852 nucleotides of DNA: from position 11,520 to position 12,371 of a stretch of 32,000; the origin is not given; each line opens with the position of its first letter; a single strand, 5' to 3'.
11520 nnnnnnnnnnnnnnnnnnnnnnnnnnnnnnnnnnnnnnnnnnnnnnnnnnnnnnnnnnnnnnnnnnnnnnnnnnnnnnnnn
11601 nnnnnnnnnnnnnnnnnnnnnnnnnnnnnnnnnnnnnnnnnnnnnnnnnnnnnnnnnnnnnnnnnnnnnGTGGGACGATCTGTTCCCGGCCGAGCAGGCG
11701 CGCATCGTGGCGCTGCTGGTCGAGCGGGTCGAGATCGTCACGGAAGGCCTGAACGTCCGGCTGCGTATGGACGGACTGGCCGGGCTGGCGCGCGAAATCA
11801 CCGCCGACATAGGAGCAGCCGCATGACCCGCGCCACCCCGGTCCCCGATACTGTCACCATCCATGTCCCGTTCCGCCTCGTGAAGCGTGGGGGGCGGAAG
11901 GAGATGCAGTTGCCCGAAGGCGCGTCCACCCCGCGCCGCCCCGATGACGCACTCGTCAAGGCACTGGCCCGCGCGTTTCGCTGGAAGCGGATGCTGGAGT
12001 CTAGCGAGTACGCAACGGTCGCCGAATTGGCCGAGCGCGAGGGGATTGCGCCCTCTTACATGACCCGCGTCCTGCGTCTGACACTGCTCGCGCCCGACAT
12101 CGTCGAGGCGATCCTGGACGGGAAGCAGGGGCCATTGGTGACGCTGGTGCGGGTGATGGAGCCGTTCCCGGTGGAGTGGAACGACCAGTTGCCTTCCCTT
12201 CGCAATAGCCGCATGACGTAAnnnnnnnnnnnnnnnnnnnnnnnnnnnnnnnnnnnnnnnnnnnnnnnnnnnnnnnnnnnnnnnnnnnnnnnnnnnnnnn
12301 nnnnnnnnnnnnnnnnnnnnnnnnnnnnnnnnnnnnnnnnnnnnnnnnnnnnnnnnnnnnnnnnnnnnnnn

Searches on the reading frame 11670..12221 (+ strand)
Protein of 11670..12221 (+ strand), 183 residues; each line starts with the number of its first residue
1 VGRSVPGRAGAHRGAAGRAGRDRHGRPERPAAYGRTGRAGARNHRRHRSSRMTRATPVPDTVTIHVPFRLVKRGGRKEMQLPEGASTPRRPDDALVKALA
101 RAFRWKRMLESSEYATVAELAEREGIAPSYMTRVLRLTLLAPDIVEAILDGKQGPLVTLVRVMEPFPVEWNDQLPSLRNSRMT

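Call 3: search_protein_families(library=pfam, proteins=[window:11670-12221:+], max_evalue=0.1)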
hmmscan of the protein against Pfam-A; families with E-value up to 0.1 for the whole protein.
window:11670-12221:+ (183 aa): 3 families
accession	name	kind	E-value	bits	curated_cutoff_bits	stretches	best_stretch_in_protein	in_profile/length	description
PF01047.28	MarR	-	0.0069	16.7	24.6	1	108-136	11-39/59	MarR family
PF18090.7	SoPB_HTH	-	0.056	14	27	0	98-147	3-51/75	Centromere-binding protein HTH domain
PF17762.8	HTH_ParB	-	0.084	13.5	22.6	0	102-152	9-58/102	ParB HTH domain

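Call 6: search_protein_families(library=ncbifam, proteins=[window:11670-12221:+], max_evalue=0.1)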
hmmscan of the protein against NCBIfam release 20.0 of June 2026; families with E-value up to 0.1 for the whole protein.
window:11670-12221:+ (183 aa): 3 families
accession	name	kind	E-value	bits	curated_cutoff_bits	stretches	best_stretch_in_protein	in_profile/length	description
NF045644.1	TransRegBhcR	equivalog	0.00028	20.3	350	1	89-146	15-71/267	HTH-type transcriptional regulator BhcR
TIGR00180.1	parB_part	domain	0.0021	17.8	58.45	1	98-151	105-157/186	ParB/RepB/Spo0J family partition protein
TIGR00738.1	rrf2_super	superfamily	0.045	13.6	73.3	1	112-148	23-58/132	Rrf2 family transcriptional regulator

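Call 68: search_protein_families(library=phrogs, proteins=[window:11670-12221:+], max_evalue=0.001)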
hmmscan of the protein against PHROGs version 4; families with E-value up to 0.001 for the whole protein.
window:11670-12221:+ (183 aa): 1 family
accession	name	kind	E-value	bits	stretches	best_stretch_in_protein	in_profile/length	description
phrog_14161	-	other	5.9e-38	131.4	1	52-177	7-138/143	recombinase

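Call 76: search_protein_families(library=pfam, proteins=[window:11670-12221:+], max_evalue=0.001)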
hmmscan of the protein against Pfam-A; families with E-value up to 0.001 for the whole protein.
window:11670-12221:+ (183 aa): 0 families
